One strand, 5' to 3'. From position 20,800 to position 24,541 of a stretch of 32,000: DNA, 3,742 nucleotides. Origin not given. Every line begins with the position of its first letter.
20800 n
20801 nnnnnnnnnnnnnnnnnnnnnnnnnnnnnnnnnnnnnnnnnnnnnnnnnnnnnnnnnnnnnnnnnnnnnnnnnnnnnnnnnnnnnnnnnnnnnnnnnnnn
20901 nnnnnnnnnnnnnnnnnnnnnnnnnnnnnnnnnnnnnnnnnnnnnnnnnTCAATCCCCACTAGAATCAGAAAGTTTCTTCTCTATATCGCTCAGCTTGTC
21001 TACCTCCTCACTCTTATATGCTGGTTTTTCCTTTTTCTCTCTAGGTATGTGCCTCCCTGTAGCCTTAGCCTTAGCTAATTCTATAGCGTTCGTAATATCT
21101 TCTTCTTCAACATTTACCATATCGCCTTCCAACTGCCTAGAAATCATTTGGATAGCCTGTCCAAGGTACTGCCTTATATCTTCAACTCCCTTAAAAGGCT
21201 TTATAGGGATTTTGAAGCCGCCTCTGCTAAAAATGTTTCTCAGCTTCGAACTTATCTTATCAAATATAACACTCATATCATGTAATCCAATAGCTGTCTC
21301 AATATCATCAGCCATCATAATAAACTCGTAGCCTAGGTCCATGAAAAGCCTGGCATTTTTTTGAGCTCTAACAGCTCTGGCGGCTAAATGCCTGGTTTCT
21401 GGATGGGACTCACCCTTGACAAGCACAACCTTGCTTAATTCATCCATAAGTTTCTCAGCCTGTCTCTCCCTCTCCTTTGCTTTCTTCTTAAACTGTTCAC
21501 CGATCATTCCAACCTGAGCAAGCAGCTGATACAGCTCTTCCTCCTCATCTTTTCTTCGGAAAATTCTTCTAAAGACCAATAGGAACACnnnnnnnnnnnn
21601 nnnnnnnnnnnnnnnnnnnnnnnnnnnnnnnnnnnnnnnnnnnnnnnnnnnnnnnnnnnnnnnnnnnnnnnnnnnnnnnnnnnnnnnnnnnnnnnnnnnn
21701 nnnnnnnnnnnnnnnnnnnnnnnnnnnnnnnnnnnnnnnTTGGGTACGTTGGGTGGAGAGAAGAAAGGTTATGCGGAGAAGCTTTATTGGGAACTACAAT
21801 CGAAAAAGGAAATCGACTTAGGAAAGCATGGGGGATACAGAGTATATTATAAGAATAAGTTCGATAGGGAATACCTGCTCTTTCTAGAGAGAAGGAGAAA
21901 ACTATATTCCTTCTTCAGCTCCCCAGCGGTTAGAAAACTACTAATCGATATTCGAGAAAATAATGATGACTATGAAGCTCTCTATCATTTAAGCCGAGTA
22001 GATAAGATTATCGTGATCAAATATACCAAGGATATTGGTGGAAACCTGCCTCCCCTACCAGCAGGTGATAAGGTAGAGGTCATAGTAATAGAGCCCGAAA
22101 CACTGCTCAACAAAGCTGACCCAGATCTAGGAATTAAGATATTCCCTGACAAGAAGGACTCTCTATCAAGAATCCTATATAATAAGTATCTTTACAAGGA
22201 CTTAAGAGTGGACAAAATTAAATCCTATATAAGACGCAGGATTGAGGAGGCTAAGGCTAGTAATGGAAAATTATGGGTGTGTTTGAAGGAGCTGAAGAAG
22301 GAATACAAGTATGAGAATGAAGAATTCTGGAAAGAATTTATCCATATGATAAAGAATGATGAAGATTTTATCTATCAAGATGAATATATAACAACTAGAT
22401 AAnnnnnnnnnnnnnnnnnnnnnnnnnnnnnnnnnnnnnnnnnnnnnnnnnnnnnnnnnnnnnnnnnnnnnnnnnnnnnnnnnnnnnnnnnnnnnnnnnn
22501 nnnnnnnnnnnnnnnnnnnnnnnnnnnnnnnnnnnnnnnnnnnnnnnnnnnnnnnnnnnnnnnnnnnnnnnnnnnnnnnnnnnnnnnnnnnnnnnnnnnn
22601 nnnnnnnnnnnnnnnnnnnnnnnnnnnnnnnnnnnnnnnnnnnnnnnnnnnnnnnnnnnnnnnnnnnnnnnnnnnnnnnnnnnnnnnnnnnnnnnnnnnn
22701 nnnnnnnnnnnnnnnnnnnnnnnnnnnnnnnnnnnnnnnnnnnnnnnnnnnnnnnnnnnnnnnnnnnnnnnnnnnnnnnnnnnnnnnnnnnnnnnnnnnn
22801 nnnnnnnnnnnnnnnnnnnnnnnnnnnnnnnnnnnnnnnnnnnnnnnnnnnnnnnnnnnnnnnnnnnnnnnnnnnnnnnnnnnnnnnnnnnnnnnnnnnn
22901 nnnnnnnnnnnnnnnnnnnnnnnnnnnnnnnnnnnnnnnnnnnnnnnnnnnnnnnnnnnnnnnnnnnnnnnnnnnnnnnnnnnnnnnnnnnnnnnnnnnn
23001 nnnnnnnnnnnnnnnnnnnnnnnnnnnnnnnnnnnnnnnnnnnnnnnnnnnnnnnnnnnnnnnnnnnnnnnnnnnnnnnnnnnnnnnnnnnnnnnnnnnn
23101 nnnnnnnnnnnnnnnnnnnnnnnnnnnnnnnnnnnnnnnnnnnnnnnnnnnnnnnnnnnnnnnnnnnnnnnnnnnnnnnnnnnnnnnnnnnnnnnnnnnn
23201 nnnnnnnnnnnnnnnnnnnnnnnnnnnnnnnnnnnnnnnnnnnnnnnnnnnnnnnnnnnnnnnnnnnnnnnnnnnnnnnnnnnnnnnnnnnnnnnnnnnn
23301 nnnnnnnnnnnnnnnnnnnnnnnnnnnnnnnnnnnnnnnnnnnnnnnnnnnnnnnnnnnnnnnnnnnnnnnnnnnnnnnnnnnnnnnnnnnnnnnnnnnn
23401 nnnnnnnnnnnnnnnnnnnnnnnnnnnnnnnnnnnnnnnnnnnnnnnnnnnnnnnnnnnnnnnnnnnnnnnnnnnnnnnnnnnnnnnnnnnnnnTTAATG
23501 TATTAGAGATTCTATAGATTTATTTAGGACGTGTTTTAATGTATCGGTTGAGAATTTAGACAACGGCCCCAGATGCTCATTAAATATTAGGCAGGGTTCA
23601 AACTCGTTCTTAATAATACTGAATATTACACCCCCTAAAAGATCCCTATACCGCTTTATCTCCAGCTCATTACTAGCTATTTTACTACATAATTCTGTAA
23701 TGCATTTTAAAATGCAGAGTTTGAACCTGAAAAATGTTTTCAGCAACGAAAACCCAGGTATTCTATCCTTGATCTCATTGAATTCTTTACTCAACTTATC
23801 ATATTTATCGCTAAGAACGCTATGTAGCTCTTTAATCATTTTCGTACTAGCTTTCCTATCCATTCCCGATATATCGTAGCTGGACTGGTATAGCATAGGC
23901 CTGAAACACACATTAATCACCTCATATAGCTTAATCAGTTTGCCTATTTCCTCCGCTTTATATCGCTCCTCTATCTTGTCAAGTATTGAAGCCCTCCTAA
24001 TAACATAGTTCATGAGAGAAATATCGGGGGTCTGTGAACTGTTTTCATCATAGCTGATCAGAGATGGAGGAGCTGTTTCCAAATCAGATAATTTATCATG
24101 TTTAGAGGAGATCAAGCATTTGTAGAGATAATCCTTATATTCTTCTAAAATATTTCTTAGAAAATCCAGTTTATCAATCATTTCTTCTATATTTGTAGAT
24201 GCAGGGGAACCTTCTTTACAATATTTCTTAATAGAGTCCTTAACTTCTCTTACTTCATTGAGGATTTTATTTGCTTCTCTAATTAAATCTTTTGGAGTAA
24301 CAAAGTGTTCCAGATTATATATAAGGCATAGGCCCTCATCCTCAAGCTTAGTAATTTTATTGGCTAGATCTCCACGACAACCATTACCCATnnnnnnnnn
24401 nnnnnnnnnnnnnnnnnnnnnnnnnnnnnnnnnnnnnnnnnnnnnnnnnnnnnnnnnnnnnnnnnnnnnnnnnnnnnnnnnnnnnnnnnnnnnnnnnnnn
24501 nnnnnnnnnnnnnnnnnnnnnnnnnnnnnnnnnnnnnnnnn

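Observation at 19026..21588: Three-gene operon: two short ESCRT-III-like proteins with MIM-like tails plus a divergent MIT-AAA ATPase, without a recognisable cdvA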

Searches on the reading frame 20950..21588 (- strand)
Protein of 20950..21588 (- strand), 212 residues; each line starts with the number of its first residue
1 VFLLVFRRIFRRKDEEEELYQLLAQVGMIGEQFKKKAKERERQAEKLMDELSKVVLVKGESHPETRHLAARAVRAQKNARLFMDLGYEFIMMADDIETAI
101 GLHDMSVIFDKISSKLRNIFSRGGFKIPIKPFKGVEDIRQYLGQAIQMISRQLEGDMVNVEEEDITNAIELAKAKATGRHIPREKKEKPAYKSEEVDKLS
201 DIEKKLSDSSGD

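Call 3: search_protein_families(library=pfam, proteins=[window:20950-21588:-], max_evalue=10)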
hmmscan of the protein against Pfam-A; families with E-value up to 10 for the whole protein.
window:20950-21588:- (212 aa): 1 family
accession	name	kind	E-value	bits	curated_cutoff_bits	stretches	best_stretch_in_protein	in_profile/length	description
PF00006.31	ATP-synt_ab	-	0.11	12.6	29.5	1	26-99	46-117/213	ATP synthase alpha/beta family, nucleotide-binding domain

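Call 4: search_protein_families(library=ncbifam, proteins=[window:20950-21588:-], max_evalue=10)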
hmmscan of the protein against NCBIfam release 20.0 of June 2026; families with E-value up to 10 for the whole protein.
window:20950-21588:- (212 aa): 1 family
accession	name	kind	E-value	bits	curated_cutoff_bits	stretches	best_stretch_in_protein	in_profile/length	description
TIGR00283.1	arch_pth2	equivalog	0.066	13.5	82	1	31-116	28-112/115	aminoacyl-tRNA hydrolase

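Call 9: find_homologous_proteins(query=window:20950-21588:-, max_evalue=0.001)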
Query window:20950-21588:- (212 aa): 1 proteins with E <= 0.001 among 334 candidates.
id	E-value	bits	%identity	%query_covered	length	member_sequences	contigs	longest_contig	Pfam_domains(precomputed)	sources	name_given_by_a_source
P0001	1.1e-67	246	98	57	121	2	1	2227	-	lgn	-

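Call 15: search_protein_families(library=padloc, proteins=[window:20950-21588:-], max_evalue=0.01)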
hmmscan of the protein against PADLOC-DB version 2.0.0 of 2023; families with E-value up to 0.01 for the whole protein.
window:20950-21588:- (212 aa): 0 families

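Call 16: search_solved_structures(query=window:20950-21588:-, max_evalue=10)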
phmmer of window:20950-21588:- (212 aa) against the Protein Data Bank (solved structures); distinct sequences matched with E-value up to 10: 2.
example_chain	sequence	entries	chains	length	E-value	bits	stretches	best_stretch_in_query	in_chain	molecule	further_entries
5xxb_H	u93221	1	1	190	0.76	12.7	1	48-157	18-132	Ribosomal protein uL6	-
3edi_A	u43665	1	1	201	1.8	11.5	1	107-148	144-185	Tolloid-like protein 1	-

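Call 32: predict_structure(protein=window:20950-21588:-)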
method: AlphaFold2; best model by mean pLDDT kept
length: 212 residues; sequences in the alignment: 1
mean_pLDDT: 80.2   pTM: 0.70
mean pLDDT of the five models: 80.2, 79.4, 72.4, 72.1, 70.3
residues with pLDDT >= 90: 72; 70-90: 88; 50-70: 35; < 50: 17
segments of 3 or more residues with pLDDT < 50: 184-197
pLDDT, mean of each block of 10 residues (from residue 1): 56 76 89 93 95 93 93 92 91 83 76 88 85 87 87 76 93 82 47 49 59 50
secondary structure, 60 per line:
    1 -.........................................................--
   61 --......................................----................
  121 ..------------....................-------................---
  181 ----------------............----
elements in order: H2-58 H63-100 H105-122 H135-154 H162-177 H197-208

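Call 38: fold_search(model_id=the predicted structure, library=pdb)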
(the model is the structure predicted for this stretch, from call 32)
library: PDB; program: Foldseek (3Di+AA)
matches with E <= 10: 522; with E <= 0.001: 0
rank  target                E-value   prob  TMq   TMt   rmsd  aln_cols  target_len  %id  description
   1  5cwb                  5.6e-02  0.38  0.18  0.19  21.4       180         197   14  Crystal structure of de novo designed helical repeat protein DHR4 (released 2015-12-16)
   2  9uhd                  7.2e-02  0.77  0.29  0.29  19.5       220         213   10  Structure of FAM92A BAR domain (released 2025-07-16)
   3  9s99_B                8.9e-02  0.99  0.45  0.47  13.8       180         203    9  CdvB2 filament - high twist, class B (released 2026-01-28)
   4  8ceg_A                9.8e-02  0.47  0.25  0.27  19.6       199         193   10  BAR domain protein FAM92A1 essential for mitochondrial membrane remodeling (released 2024-02-21)
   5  9s97_B                1.0e-01  0.99  0.49  0.54  13.0       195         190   11  CdvB2 filament - low twist (released 2026-01-28)
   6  9s99_A                1.0e-01  0.99  0.47  0.52  13.5       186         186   10  CdvB2 filament - high twist, class B (released 2026-01-28)
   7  6e8g_A                1.1e-01  0.99  0.43  0.52   8.0       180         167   14  CryoEM reconstruction of IST1-CHMP1B copolymer filament bound to ssDNA at 2.9 Angstrom resolution (released 2018-08-15)
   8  9s98_C                1.2e-01  0.97  0.42  0.47  15.3       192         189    8  CdvB2 filament - high twist, class A (released 2026-01-28)
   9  3syv_D                1.4e-01  0.41  0.25  0.21  30.9       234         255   12  Crystal structure of mPACSIN 3 F-BAR domain mutant (released 2012-05-16)
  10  7mwr_B                1.5e-01  0.23  0.17  0.15  22.1       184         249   15  Structure of De Novo designed beta sheet heterodimer LHD101A53/B4 (released 2022-01-19)
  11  8qb9_A                1.5e-01  0.75  0.32  0.28  26.2       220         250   14  Helical reconstruction of yeast eisosome protein Pil1 bound to membrane composed of lipid mixture -PIP2/+sterol (DOPC, (released 2024-07-24)
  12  1xwm                  1.7e-01  0.38  0.21  0.21  20.2       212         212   11  The crystal structure of PhoU (phosphate uptake regulator), Structural genomics (released 2004-12-14)
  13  3ggz_D                1.9e-01  0.97  0.45  0.50   9.1       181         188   11  Crystal Structure of S.cerevisiae Ist1 N-terminal domain in complex with Did2 MIM motif (released 2009-09-08)
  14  3frr                  2.1e-01  0.89  0.36  0.40   9.9       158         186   11  Structure of human IST1(NTD) - (residues 1-189)(P21) (released 2009-06-30)
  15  3plt_C                2.1e-01  0.66  0.32  0.32  25.0       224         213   11  Crystal structure of Lsp1 from Saccharomyces cerevisiae (released 2011-06-22)
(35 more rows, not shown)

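Call 56: find_encoding_contigs(protein=P0001, flank=3000, max_places=4)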
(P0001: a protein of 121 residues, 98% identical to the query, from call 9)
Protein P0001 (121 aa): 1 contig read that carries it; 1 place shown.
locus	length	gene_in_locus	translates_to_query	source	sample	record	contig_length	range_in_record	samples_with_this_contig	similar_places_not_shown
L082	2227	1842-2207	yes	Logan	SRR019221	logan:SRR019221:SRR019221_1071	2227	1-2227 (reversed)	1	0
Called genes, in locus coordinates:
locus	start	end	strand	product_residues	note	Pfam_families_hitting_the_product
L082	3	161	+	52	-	?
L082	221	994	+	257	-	-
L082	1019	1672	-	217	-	-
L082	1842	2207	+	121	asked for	-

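Call 62: search_protein_families(library=phrogs, proteins=[window:20950-21588:-], max_evalue=0.01)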
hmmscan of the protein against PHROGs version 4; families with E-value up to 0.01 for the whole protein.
window:20950-21588:- (212 aa): 0 families

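Call 75: fold_search(model_id=the predicted structure, library=viral)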
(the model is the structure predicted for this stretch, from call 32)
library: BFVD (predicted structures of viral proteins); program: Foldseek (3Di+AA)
matches with E <= 10: 640; with E <= 0.001: 0
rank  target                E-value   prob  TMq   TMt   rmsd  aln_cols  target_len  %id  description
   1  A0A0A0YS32            1.8e-02  1.00  0.46  0.46  17.7       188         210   16  Uncharacterized protein [Erwinia phage phiEa2809]
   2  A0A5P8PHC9            1.9e-02  1.00  0.45  0.47  16.9       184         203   14  Uncharacterized protein [Serratia phage Muldoon]
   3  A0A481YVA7            2.3e-02  0.99  0.36  0.46   9.9       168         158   12  Uncharacterized protein [Marseillevirus LCMAC103]
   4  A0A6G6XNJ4            4.1e-02  0.98  0.38  0.33  28.5       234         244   15  (no name in the UniProt tables at hand)
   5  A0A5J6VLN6            4.3e-02  0.99  0.38  0.31  14.2       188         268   13  Snf7 family protein [Megaviridae environmental sample]
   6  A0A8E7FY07            4.5e-02  0.41  0.20  0.19  30.8       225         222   17  (no name in the UniProt tables at hand)
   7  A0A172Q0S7            6.7e-02  0.28  0.18  0.18  19.3       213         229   16  PspA/IM30 family protein [Acinetobacter phage vB_AbaM_ME3]
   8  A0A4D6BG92            1.1e-01  0.99  0.45  0.49  16.9       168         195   15  (no name in the UniProt tables at hand)
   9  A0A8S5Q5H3            1.2e-01  0.80  0.33  0.31  29.7       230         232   14  Minor tail protein (Fragment) [Myoviridae sp. ctSBU9]
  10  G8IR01                1.3e-01  0.38  0.23  0.07  20.7       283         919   12  MuF-like minor capsid protein [Mycobacterium phage Fionnbharth]
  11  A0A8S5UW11            1.7e-01  0.96  0.42  0.11  21.0       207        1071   15  Uncharacterized protein [Siphoviridae sp. ctgaU3]
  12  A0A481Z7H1            1.8e-01  0.57  0.26  0.16  15.3       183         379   12  Uncharacterized protein [Pithovirus LCPAC202]
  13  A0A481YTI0            2.1e-01  0.75  0.36  0.28  28.6       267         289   13  SMODS and SLOG-associating 2TM effector domain-containing protein [Marseillevirus LCMAC102]
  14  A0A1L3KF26            2.1e-01  0.54  0.30  0.10  18.4       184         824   12  (no name in the UniProt tables at hand)
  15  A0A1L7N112            2.3e-01  0.84  0.40  0.33  14.2       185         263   12  Uncharacterized protein [Ralstonia phage RP12]
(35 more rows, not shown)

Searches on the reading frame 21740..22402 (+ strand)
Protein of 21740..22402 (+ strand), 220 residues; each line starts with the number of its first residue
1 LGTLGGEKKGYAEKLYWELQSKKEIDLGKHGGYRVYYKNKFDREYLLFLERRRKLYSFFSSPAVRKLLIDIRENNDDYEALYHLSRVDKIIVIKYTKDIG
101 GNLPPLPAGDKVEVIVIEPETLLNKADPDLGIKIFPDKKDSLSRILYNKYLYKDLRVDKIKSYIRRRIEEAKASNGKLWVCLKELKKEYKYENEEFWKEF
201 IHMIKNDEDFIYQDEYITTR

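Call 15: search_protein_families(library=padloc, proteins=[window:21740-22402:+], max_evalue=0.01)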
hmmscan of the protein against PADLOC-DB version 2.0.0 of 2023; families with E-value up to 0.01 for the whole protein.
window:21740-22402:+ (220 aa): 0 families

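Call 18: search_protein_families(library=pfam, proteins=[window:21740-22402:+], max_evalue=0.01)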
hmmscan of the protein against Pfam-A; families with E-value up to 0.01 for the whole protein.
window:21740-22402:+ (220 aa): 1 family
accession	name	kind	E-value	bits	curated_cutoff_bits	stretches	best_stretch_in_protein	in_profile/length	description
PF16741.10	mRNA_decap_C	-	0.0069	16.1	27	0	200-211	13-24/43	mRNA-decapping enzyme C-terminus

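Call 62: search_protein_families(library=phrogs, proteins=[window:21740-22402:+], max_evalue=0.01)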
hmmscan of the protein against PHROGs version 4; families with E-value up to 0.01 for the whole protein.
window:21740-22402:+ (220 aa): 0 families

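Call 69: search_protein_families(library=pfam, proteins=[window:21740-22402:+], max_evalue=1)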
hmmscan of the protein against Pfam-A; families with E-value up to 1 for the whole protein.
window:21740-22402:+ (220 aa): 1 family
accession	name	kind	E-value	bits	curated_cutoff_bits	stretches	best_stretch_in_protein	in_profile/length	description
PF16741.10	mRNA_decap_C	-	0.0069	16.1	27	1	200-211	13-24/43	mRNA-decapping enzyme C-terminus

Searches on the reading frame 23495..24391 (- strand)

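Call 15: search_protein_families(library=padloc, proteins=[window:23495-24391:-], max_evalue=0.01)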
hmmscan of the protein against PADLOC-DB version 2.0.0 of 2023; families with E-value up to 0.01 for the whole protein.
window:23495-24391:- (298 aa): 1 family
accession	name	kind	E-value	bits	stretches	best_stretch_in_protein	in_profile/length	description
PDLC03476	REase_II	-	0.00096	17.1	1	65-136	90-159/175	Type II restriction enzyme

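Call 18: search_protein_families(library=pfam, proteins=[window:23495-24391:-], max_evalue=0.01)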
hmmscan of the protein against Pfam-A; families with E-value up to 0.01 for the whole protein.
window:23495-24391:- (298 aa): 2 families
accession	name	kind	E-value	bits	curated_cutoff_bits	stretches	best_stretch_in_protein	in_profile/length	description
PF03836.20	RasGAP_C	-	0.0016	19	26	0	41-100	32-91/137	RasGAP C-terminus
PF01813.22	ATP-synt_D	-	0.0027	18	25.7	0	180-211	6-37/196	ATP synthase subunit D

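Call 62: search_protein_families(library=phrogs, proteins=[window:23495-24391:-], max_evalue=0.01)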
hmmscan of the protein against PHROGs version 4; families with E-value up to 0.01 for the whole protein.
window:23495-24391:- (298 aa): 0 families

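Call 69: search_protein_families(library=pfam, proteins=[window:23495-24391:-], max_evalue=1)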
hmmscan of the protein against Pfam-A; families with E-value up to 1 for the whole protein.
window:23495-24391:- (298 aa): 6 families
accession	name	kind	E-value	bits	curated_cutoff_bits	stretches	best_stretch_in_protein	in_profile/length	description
PF03836.20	RasGAP_C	-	0.0016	19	26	1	41-100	32-91/137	RasGAP C-terminus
PF01813.22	ATP-synt_D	-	0.0027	18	25.7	1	180-211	6-37/196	ATP synthase subunit D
PF16809.10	NleF_casp_inhib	-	0.012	16.1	24.1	1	41-97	10-66/145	NleF caspase inhibitor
PF18517.6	LZ3wCH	-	0.019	15.4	26.1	0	183-206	21-44/55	Leucine zipper with capping helix domain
PF15740.10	PPP1R26_N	-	0.09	11.9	27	1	34-119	708-790/863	Protein phosphatase 1 regulatory subunit 26 N-terminus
PF05873.17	Mt_ATP-synt_D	-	0.22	11.8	27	0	33-79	80-124/154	ATP synthase D chain, mitochondrial (ATP5H)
